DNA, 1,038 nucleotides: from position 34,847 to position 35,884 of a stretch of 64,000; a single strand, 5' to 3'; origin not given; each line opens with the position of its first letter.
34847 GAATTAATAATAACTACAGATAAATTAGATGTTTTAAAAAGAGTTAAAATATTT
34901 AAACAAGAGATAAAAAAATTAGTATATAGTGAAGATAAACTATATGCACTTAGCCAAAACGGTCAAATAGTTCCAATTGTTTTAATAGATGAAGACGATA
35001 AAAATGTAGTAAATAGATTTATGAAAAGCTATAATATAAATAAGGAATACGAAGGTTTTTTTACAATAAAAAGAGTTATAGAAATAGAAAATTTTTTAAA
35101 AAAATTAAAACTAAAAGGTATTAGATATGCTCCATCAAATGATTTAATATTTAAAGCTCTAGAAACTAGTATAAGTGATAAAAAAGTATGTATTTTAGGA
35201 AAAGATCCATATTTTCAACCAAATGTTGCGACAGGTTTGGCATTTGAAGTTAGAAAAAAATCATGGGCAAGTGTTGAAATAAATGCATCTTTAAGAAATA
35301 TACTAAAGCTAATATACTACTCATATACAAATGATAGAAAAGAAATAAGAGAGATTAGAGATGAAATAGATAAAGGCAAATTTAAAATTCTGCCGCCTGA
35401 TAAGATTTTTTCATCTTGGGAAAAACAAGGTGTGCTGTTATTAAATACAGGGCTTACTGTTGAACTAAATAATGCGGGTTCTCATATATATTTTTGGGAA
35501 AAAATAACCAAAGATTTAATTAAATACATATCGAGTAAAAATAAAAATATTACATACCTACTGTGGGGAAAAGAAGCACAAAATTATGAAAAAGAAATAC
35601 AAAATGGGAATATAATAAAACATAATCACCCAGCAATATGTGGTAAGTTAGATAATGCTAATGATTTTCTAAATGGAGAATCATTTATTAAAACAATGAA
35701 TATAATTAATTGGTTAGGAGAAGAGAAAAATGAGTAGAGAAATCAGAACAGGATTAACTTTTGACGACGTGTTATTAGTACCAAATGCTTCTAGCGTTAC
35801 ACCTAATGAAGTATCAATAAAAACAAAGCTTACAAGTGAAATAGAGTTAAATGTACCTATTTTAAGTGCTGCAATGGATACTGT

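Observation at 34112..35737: UNG-like uracil-DNA glycosylase fused to a ~300-aa N-terminal repeat domain, with substitutions in the GQDPYH motif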

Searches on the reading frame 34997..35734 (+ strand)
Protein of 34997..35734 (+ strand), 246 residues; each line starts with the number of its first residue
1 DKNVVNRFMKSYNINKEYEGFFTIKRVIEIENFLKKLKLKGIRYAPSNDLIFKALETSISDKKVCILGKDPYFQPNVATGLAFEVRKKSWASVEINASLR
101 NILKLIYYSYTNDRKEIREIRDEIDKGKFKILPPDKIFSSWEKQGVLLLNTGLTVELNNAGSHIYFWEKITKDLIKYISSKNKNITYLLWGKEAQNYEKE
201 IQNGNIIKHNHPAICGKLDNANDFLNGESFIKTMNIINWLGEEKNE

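Call 30: search_protein_representatives(protein=window:34997-35734:+)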
Query: 246 residues. Proteins with E-value up to 0.001 (for the whole library): 7726; up to 1e-10: 2917; up to 1e-30: 52. The best 150 are listed.
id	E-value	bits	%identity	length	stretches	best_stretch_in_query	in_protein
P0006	1.8e-97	342.0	64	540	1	2-242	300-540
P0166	1.0e-86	306.8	59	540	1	2-242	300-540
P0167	4.2e-82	291.7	63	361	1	1-246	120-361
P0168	2.4e-68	246.6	48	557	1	2-244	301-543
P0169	2.9e-67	243.1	51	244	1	6-244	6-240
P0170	5.2e-65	235.7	55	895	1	7-241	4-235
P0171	4.2e-53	196.7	45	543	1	1-244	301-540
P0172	1.0e-52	195.5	45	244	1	4-241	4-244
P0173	2.4e-48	181.1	58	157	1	103-244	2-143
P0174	2.9e-47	177.6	41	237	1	6-240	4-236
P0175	9.4e-44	166.1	51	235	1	7-156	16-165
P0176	3.1e-43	164.4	40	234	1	6-240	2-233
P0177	7.1e-43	163.2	43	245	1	41-243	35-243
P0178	5.6e-42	160.3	43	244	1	11-245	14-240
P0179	8.0e-41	156.5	42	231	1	45-242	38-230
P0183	6.8e-40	153.5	41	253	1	8-246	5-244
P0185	3.5e-39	151.1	41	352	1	14-242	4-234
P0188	4.1e-38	147.6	37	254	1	7-241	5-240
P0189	8.9e-38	146.5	44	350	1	41-241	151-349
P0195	2.5e-35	138.5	36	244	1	6-241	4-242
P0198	8.4e-34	133.5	34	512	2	19-213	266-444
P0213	1.0e-31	126.7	39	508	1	20-231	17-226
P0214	1.2e-31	126.5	40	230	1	19-241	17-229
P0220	2.5e-30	122.1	40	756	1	40-216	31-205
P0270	4.5e-24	101.7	36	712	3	24-200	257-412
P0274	1.3e-23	100.2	36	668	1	39-242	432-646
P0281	2.2e-23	99.4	32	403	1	7-215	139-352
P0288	1.0e-22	97.2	35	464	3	19-230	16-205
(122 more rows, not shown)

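Call 32: list_cluster_members(proteins=[P0169, P0172, P0174, P0176, P0177, P0178, P0183, P0170, P0168, P0171])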
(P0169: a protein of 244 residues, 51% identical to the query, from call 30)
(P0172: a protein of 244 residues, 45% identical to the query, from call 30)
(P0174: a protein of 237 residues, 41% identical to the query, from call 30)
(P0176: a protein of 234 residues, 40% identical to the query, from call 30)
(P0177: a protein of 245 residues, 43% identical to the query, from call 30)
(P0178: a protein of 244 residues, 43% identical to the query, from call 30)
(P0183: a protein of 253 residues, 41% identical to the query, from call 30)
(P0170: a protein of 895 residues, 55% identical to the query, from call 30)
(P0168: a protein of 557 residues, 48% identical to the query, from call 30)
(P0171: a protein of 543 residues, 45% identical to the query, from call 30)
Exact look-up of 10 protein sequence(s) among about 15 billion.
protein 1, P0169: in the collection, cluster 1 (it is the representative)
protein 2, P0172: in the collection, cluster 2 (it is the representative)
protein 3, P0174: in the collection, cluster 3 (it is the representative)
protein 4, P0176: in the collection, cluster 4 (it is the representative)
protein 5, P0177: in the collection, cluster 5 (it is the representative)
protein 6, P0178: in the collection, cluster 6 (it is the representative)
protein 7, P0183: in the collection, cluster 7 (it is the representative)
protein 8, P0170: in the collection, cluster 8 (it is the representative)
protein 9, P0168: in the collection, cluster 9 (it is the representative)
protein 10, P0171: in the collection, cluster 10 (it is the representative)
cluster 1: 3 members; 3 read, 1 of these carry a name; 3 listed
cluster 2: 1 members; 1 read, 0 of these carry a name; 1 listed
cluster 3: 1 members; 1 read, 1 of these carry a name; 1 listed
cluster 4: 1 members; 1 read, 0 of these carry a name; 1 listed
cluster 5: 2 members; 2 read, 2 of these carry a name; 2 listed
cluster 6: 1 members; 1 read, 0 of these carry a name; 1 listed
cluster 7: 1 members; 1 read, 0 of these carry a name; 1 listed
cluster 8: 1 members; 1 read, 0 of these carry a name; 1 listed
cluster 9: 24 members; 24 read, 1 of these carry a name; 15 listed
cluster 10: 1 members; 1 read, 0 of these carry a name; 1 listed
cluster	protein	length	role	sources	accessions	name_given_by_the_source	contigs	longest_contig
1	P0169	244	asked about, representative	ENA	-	-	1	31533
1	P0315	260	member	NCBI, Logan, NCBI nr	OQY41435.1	MAG: uracil-DNA glycosylase [Fusobacteriia bacterium 4572_74]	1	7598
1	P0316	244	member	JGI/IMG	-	-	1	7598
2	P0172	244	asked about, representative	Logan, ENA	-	-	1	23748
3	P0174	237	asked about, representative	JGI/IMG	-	uracil-DNA glycosylase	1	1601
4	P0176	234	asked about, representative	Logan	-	-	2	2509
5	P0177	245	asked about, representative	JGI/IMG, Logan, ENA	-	uracil-DNA glycosylase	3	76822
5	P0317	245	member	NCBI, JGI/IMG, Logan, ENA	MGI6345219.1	MAG: uracil-DNA glycosylase [Bacillota bacterium] | uracil-DNA glycosylase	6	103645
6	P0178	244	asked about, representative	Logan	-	-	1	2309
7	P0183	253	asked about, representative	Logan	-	-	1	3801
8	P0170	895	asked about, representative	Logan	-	-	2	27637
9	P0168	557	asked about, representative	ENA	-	-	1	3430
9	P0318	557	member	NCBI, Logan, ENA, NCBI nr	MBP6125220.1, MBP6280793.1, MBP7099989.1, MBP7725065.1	MAG: uracil-DNA glycosylase [Leptotrichiaceae bacterium] | uracil-DNA glycosylase [Leptotrichiaceae bacterium]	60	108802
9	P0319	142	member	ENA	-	-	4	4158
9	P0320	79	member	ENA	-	-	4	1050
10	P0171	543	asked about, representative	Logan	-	-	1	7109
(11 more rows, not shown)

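Call 34: search_protein_families(library=pfam, proteins=[P0170, P0198, P0213, P0220, P0270, P0274, P0281, P0185, P0189, P0288], max_evalue=0.01)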
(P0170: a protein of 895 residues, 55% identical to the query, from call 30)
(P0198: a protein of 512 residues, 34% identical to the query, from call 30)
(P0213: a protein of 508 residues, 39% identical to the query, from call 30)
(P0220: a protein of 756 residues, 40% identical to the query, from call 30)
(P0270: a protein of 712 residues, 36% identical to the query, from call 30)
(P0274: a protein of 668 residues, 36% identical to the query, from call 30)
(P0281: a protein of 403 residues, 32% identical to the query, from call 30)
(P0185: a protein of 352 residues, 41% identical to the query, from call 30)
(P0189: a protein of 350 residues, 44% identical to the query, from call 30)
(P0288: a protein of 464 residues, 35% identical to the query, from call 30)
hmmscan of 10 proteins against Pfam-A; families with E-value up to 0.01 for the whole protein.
P0170 (895 aa): 9 families
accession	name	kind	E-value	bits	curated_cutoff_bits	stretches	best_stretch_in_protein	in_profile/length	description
PF01653.23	DNA_ligase_aden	-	3.3e-81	273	27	1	299-542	2-252/253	NAD-dependent DNA ligase adenylation domain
PF03120.22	DNA_ligase_OB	-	4.3e-29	100.6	32.9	1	547-622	2-77/79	NAD-dependent DNA ligase OB-fold domain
PF12826.13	HHH_2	-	4.8e-12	46.3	27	1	737-796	2-61/64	Helix-hairpin-helix motif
PF14520.12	HHH_5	-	7.3e-09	36.4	27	1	742-791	6-56/57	Helix-hairpin-helix domain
PF22745.1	Nlig-Ia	-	2.2e-06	28.6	27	1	250-285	14-49/92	DNA ligase-like, N-terminal NAD+-binding domain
PF03167.25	UDG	-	2e-05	25.1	24.3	1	52-214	6-125/141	Uracil DNA glycosylase superfamily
PF01068.26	DNA_ligase_A_M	-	0.00014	22.1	26.2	1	328-522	9-192/204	ATP dependent DNA ligase domain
PF00633.29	HHH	-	0.00014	22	24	1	760-789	1-30/30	Helix-hairpin-helix motif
PF09414.15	RNA_ligase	-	0.00054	20.6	27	1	338-516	2-157/171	RNA ligase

P0198 (512 aa): 3 families
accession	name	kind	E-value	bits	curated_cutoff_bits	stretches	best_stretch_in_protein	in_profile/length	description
PF03167.25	UDG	-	1.2e-20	74.5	24.3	2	307-466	5-141/141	Uracil DNA glycosylase superfamily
PF08558.16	TRF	-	0.0017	18.4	25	0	396-427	207-235/239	Telomere repeat binding factor (TRF)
PF23134.2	TRIP4_3rd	-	0.0057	17.5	27.7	0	457-492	5-40/54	TRIP4, third domain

P0213 (508 aa): 1 family
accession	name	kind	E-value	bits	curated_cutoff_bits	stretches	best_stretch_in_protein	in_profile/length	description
PF03167.25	UDG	-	2.4e-06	28.1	24.3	1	53-225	6-136/141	Uracil DNA glycosylase superfamily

P0220 (756 aa): 0 families

P0270 (712 aa): 4 families
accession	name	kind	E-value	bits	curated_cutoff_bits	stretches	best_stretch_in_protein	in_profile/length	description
PF00730.31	HhH-GPD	-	7.9e-25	87.7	26.2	1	34-169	1-107/108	HhH-GPD superfamily base excision DNA repair protein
PF03167.25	UDG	-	2.5e-21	76.7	24.3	2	292-446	6-140/141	Uracil DNA glycosylase superfamily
PF00633.29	HHH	-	3.1e-09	36.6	24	1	99-127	1-29/30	Helix-hairpin-helix motif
PF14520.12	HHH_5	-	0.0072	17.2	27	0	110-128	3-21/57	Helix-hairpin-helix domain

P0274 (668 aa): 2 families
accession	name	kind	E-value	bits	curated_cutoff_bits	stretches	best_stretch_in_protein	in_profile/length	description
PF12161.14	HsdM_N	-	0.0013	19.8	24.5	0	471-510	59-102/135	HsdM N-terminal domain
PF03167.25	UDG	-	0.0094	16.5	24.3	0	455-609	7-102/141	Uracil DNA glycosylase superfamily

P0281 (403 aa): 1 family
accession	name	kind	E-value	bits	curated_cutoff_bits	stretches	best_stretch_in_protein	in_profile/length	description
PF03167.25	UDG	-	1.3e-07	32.2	24.3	1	192-351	7-120/141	Uracil DNA glycosylase superfamily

P0185 (352 aa): 2 families
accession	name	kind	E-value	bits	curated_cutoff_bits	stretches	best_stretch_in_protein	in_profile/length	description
PF03167.25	UDG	-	1.1e-06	29.2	24.3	1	48-208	7-121/141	Uracil DNA glycosylase superfamily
PF06683.16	DUF1184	-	0.0045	17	25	0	63-114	93-143/203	Protein of unknown function (DUF1184)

P0189 (350 aa): 1 family
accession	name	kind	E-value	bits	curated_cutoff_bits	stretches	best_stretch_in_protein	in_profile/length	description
PF03167.25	UDG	-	9.1e-10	39.2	24.3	1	171-330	7-125/141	Uracil DNA glycosylase superfamily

P0288 (464 aa): 1 family
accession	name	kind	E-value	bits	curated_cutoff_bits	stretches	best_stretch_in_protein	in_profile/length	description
PF03167.25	UDG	-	7.4e-23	81.6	24.3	2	279-432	7-140/141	Uracil DNA glycosylase superfamily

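Call 36: find_encoding_contigs(protein=P0170, flank=8000, max_places=2)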
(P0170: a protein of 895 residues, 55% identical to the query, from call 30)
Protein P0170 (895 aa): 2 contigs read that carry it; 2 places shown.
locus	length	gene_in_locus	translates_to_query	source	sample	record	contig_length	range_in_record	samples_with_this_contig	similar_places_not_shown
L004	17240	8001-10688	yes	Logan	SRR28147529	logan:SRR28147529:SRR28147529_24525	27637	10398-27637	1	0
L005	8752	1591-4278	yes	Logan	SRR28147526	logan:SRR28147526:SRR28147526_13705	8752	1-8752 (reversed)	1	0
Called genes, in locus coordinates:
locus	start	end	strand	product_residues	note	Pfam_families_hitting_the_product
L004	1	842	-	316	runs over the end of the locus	PF06068:TIP49 (weak), PF01078:Mg_chelatase (faint), PF05496:RuvB_N, PF00004:AAA, PF13173:AAA_14 (weak), PF07728:AAA_5 (weak), PF17864:AAA_lid_4, PF05491:WHD_RuvB, +2 more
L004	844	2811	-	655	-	PF02092:tRNA_synt_2f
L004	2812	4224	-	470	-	PF18127:NAMPT_N, PF04095:NAPRTase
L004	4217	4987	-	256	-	PF02677:QueH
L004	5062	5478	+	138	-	-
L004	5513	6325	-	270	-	PF00950:ABC-3, PF01032:FecCD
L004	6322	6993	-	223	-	PF00005:ABC_tran, PF13304:AAA_21 (weak)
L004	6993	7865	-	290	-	PF01297:ZnuA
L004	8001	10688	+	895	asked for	PF03167:UDG (faint), PF22745:Nlig-Ia, PF01653:DNA_ligase_aden, PF03120:OB_DNA_ligase, PF12826:HHH_2, PF14520:HHH_5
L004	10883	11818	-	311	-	PF02779:Transket_pyr, PF02780:Transketolase_C, PF17147:PFOR_II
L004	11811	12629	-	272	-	PF00456:Transketolase_N, PF13292:DXP_synthase_N, PF00676:E1_dh (weak)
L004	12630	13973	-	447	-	PF03611:EIIC-GAT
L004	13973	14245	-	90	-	PF02302:PTS_IIB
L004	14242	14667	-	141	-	PF00359:PTS_EIIA_2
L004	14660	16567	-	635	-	PF08279:HTH_11 (faint), PF00874:PRD, PF00359:PTS_EIIA_2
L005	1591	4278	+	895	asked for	PF03167:UDG (faint), PF22745:Nlig-Ia, PF01653:DNA_ligase_aden, PF03120:OB_DNA_ligase, PF12826:HHH_2, PF14520:HHH_5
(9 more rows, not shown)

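Call 48: search_protein_families(library=padloc, proteins=[P0169], max_evalue=0.01)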
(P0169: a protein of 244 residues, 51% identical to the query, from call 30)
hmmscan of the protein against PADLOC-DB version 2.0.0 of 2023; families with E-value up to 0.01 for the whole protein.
P0169 (244 aa): 0 families

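Call 49: search_protein_families(library=phrogs, proteins=[P0169], max_evalue=0.001)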
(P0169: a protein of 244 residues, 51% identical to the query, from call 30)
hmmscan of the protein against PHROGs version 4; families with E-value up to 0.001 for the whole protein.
P0169 (244 aa): 1 family
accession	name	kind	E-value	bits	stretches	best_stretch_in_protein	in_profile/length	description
phrog_12143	-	unknown function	1e-40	140.6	1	23-233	23-217/227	-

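Call 51: search_dna_similar(query=window:34997-35734:+, collection=phages, mode=protein, max_evalue=1e-8, max_rows=25)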
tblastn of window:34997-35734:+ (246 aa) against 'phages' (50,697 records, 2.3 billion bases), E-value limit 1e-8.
Records with a match: 100; places in all: 100; records where one place covers at least 80% of the query: 14.
Best place of each record, by identity: <60% 100.
By first word of the organism name: Flavobacterium 29; Bacteroides 29; uncultured 16; Listeria 10; Bacteriophage 6; Cellulophaga 2; IAS 2; Enterococcus 1; Staphylococcus 1; Kolpuevirus 1; and 3 more.
By host as written in the record: Bacteroides intestinalis DSM 108646 24; - 23; Flavobacterium psychrophilum 950106-1/1 12; Listeria monocytogenes 10; Flavobacterium psychrophilum 020612-2/1 3; Flavobacterium psychrophilum strain FPS-D10 3; Flavobacterium psychrophilum FPS-D15 2; Flavobacterium psychrophilum FPS-D10 2; and 15 more.
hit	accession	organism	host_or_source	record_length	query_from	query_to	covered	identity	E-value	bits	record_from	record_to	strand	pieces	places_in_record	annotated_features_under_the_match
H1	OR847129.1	Listeria phage LM 4-11-1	Listeria monocytogenes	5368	22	243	90%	35.0%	2e-20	96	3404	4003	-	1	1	record has no annotation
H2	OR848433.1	Listeria phage LM 4-14-1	Listeria monocytogenes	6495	22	243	90%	35.0%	2e-20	96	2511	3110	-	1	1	record has no annotation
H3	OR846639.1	Enterococcus phage Efs 1-1-1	Enterococcus faecalis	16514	29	242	87%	33.9%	9e-19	91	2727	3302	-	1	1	record has no annotation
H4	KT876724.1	Flavobacterium phage FpV4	Flavobacterium psychrophilum 950106-1/1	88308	44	239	80%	36.5%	2e-23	104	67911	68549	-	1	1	uracil-DNA glycosylase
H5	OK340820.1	Flavobacterium phage FpV4-1.1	Flavobacterium psychrophilum 020612-2/1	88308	44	239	80%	36.5%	2e-23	104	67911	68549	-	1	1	record has no annotation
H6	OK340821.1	Flavobacterium phage FpV4-1.2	Flavobacterium psychrophilum 020612-2/1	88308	44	239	80%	36.5%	2e-23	104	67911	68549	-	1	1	record has no annotation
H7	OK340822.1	Flavobacterium phage FpV4-1.3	Flavobacterium psychrophilum 020612-2/1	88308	44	239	80%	36.5%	2e-23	104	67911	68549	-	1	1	record has no annotation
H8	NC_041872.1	Flavobacterium phage FpV4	Flavobacterium psychrophilum 950106-1/1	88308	44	239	80%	36.5%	2e-23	104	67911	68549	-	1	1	uracil-DNA glycosylase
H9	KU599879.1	Flavobacterium phage Fpv3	Flavobacterium psychrophilum 950106-1/1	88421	44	239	80%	36.5%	2e-23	104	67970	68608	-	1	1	uracil-DNA glycosylase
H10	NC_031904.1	Flavobacterium phage Fpv3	Flavobacterium psychrophilum 950106-1/1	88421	44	239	80%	36.5%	2e-23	104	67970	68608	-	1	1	uracil-DNA glycosylase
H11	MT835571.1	Bacteriophage sp.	human fecal samples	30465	29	237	85%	34.1%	4e-16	83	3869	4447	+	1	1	record has no annotation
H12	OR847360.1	Listeria phage LM 4-11-1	Listeria monocytogenes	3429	28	237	85%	33.6%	4e-16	82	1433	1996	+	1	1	record has no annotation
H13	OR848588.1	Listeria phage LM 4-14-1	Listeria monocytogenes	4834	28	237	85%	33.6%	4e-16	82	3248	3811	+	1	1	record has no annotation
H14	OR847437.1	Listeria phage LM 4-11-1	Listeria monocytogenes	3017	28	233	84%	34.3%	7e-16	82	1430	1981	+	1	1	record has no annotation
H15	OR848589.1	Listeria phage LM 4-14-1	Listeria monocytogenes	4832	28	233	84%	34.3%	8e-16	82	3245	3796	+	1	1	record has no annotation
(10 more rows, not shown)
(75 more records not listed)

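Call 52: search_protein_families(library=ncbifam, proteins=[P0169, P0172, P0177, P0183, P0188, P0195, P0214, P0171], max_evalue=0.00001)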
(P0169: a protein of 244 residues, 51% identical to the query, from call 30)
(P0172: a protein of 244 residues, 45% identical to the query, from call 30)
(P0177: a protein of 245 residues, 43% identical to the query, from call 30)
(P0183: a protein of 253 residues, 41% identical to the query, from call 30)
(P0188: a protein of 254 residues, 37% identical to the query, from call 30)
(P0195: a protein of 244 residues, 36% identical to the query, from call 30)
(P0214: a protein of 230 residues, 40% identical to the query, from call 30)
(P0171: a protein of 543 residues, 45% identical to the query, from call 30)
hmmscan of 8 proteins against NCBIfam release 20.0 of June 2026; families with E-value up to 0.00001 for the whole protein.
P0169 (244 aa): 5 families
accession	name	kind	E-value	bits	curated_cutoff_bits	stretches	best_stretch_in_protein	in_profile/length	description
NF003592.0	PRK05254.1-5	equivalog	6.7e-34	117.6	162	1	25-238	24-215/225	uracil-DNA glycosylase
TIGR00628.1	ung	equivalog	1.1e-33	116.9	185.75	1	24-234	18-206/210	uracil-DNA glycosylase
NF003589.0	PRK05254.1-2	equivalog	4.8e-33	114.7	223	2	112-239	92-219/227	uracil-DNA glycosylase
NF003588.0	PRK05254.1-1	equivalog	4.4e-29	101.6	143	1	35-238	37-217/225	uracil-DNA glycosylase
NF003591.1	PRK05254.1-4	equivalog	8.1e-26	90.9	237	1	48-231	41-204/208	uracil-DNA glycosylase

P0172 (244 aa): 5 families
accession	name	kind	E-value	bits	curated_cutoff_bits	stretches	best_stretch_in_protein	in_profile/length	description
NF003592.0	PRK05254.1-5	equivalog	3.1e-29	102.4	162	1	20-217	16-189/225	uracil-DNA glycosylase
TIGR00628.1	ung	equivalog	1.5e-27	96.8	185.75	1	20-231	11-196/210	uracil-DNA glycosylase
NF003589.0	PRK05254.1-2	equivalog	5.1e-27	95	223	1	22-217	20-192/227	uracil-DNA glycosylase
NF003588.0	PRK05254.1-1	equivalog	9.3e-25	87.5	143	1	23-217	22-191/225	uracil-DNA glycosylase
NF003591.1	PRK05254.1-4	equivalog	1.2e-22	80.6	237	1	23-218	15-186/208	uracil-DNA glycosylase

P0177 (245 aa): 5 families
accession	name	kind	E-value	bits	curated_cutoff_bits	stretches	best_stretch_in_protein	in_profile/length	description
TIGR00628.1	ung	equivalog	5.6e-25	88.5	185.75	1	14-233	3-201/210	uracil-DNA glycosylase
NF003588.0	PRK05254.1-1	equivalog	2.8e-23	82.7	143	1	7-219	6-196/225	uracil-DNA glycosylase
NF003592.0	PRK05254.1-5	equivalog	6e-23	81.8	162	1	13-217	7-192/225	uracil-DNA glycosylase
NF003589.0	PRK05254.1-2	equivalog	4.4e-21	75.6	223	1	40-232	43-208/227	uracil-DNA glycosylase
NF003591.1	PRK05254.1-4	equivalog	1.5e-20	73.7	237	2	118-231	86-200/208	uracil-DNA glycosylase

P0183 (253 aa): 5 families
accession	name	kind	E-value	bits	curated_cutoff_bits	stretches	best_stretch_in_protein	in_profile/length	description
TIGR00628.1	ung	equivalog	2.2e-31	109.4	185.75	1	15-212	4-189/210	uracil-DNA glycosylase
NF003592.0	PRK05254.1-5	equivalog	2.9e-30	105.7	162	1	10-208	4-189/225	uracil-DNA glycosylase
NF003589.0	PRK05254.1-2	equivalog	2.5e-27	96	223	1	11-203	7-185/227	uracil-DNA glycosylase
NF003588.0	PRK05254.1-1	equivalog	2.7e-26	92.6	143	1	11-208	10-191/225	uracil-DNA glycosylase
NF003591.1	PRK05254.1-4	equivalog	2.9e-22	79.3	237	1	26-201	21-176/208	uracil-DNA glycosylase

P0188 (254 aa): 5 families
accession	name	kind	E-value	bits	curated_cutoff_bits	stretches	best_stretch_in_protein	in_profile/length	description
TIGR00628.1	ung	equivalog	8.6e-31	107.5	185.75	1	15-209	3-185/210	uracil-DNA glycosylase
NF003592.0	PRK05254.1-5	equivalog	2.6e-30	105.9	162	1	10-210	3-190/225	uracil-DNA glycosylase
NF003588.0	PRK05254.1-1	equivalog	2.1e-27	96.2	143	1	12-209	10-191/225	uracil-DNA glycosylase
NF003589.0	PRK05254.1-2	equivalog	1.1e-25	90.6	223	1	19-208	14-191/227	uracil-DNA glycosylase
NF003591.1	PRK05254.1-4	equivalog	4.4e-23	81.9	237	1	45-208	38-184/208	uracil-DNA glycosylase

P0195 (244 aa): 5 families
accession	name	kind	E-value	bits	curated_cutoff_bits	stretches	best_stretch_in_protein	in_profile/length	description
TIGR00628.1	ung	equivalog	8.9e-30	104.1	185.75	1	14-235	2-202/210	uracil-DNA glycosylase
NF003592.0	PRK05254.1-5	equivalog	1.6e-29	103.3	162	1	10-233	3-205/225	uracil-DNA glycosylase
NF003589.0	PRK05254.1-2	equivalog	4.8e-27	95.1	223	1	9-234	4-209/227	uracil-DNA glycosylase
NF003588.0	PRK05254.1-1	equivalog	3.5e-26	92.2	143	1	11-235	9-209/225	uracil-DNA glycosylase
NF003591.1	PRK05254.1-4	equivalog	1e-20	74.2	237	1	13-231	2-199/208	uracil-DNA glycosylase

P0214 (230 aa): 5 families
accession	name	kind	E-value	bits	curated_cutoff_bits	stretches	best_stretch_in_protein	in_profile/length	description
NF003591.1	PRK05254.1-4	equivalog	2.8e-29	102.2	237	1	42-218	39-199/208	uracil-DNA glycosylase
TIGR00628.1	ung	equivalog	1.1e-28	100.6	185.75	1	41-223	35-203/210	uracil-DNA glycosylase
NF003589.0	PRK05254.1-2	equivalog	4.6e-27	95.1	223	1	41-224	43-212/227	uracil-DNA glycosylase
NF003592.0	PRK05254.1-5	equivalog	7.5e-26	91.3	162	1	44-225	46-210/225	uracil-DNA glycosylase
NF003588.0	PRK05254.1-1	equivalog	2.2e-25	89.6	143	1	28-208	31-193/225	uracil-DNA glycosylase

P0171 (543 aa): 5 families
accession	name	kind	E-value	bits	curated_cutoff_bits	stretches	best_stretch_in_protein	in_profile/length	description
NF003592.0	PRK05254.1-5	equivalog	8e-28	97.7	162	1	326-531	21-208/225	uracil-DNA glycosylase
TIGR00628.1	ung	equivalog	1.4e-27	97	185.75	1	338-530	31-202/210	uracil-DNA glycosylase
NF003588.0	PRK05254.1-1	equivalog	2.3e-27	96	143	1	337-538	39-217/225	uracil-DNA glycosylase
NF003589.0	PRK05254.1-2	equivalog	3.8e-25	88.8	223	1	340-531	41-211/227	uracil-DNA glycosylase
NF003591.1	PRK05254.1-4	equivalog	3.9e-20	72.3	237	1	346-529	39-202/208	uracil-DNA glycosylase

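Call 57: find_homologous_proteins(query=P0169, max_evalue=1e-10)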
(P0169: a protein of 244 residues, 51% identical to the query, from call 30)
Query P0169 (244 aa): 894 proteins with E <= 1e-10 among 1308 candidates; the best 120 are listed.
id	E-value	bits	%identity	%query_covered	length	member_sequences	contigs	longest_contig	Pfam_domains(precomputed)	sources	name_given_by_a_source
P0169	5.5e-160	548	100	100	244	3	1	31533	PF03167.26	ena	-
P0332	1.5e-139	481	87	98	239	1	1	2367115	PF03167.26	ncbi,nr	ncbi:uracil-DNA glycosylase [Fusobacteria bacterium ZRK30]|nr:uracil-DNA glycosylase [Fusobacteria b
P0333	4.6e-139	480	86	99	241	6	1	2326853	PF03167.26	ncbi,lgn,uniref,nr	ncbi:uracil-DNA glycosylase [Psychrilyobacter atlanticus]|uniref:uracil-DNA glycosylase n=1 Tax=Psyc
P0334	1.2e-138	478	86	99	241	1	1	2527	PF03167.26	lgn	-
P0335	5.1e-138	476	85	99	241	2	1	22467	PF03167.26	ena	-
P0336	4.0e-137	473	85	100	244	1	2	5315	PF03167.26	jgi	jgi:uracil-DNA glycosylase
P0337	5.4e-136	470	85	99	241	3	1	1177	PF03167.26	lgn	-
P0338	1.8e-135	468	85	99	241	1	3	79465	PF03167.26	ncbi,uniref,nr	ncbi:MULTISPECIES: uracil-DNA glycosylase [Psychrilyobacter]|uniref:uracil-DNA glycosylase n=1 Tax=P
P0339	2.1e-135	468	85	98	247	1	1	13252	-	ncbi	-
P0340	3.5e-135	467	85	99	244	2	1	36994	PF03167.26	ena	-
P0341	4.5e-135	467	84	98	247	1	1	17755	-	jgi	jgi:uracil-DNA glycosylase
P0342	6.3e-135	466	86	97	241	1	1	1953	PF03167.26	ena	-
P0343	5.0e-134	463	85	99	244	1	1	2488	PF03167.26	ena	-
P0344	7.5e-133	459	84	98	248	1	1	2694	PF03167.26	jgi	jgi:uracil-DNA glycosylase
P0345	8.1e-133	459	84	98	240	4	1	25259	PF03167.26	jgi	-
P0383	1.9e-71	258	57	91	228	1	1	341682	PF03167.26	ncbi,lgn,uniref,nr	ncbi:uracil-DNA glycosylase [Hypnocyclicus thermotrophus]|uniref:uracil-DNA glycosylase n=1 Tax=Hypn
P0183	1.2e-46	177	43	94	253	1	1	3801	PF03167.26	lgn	-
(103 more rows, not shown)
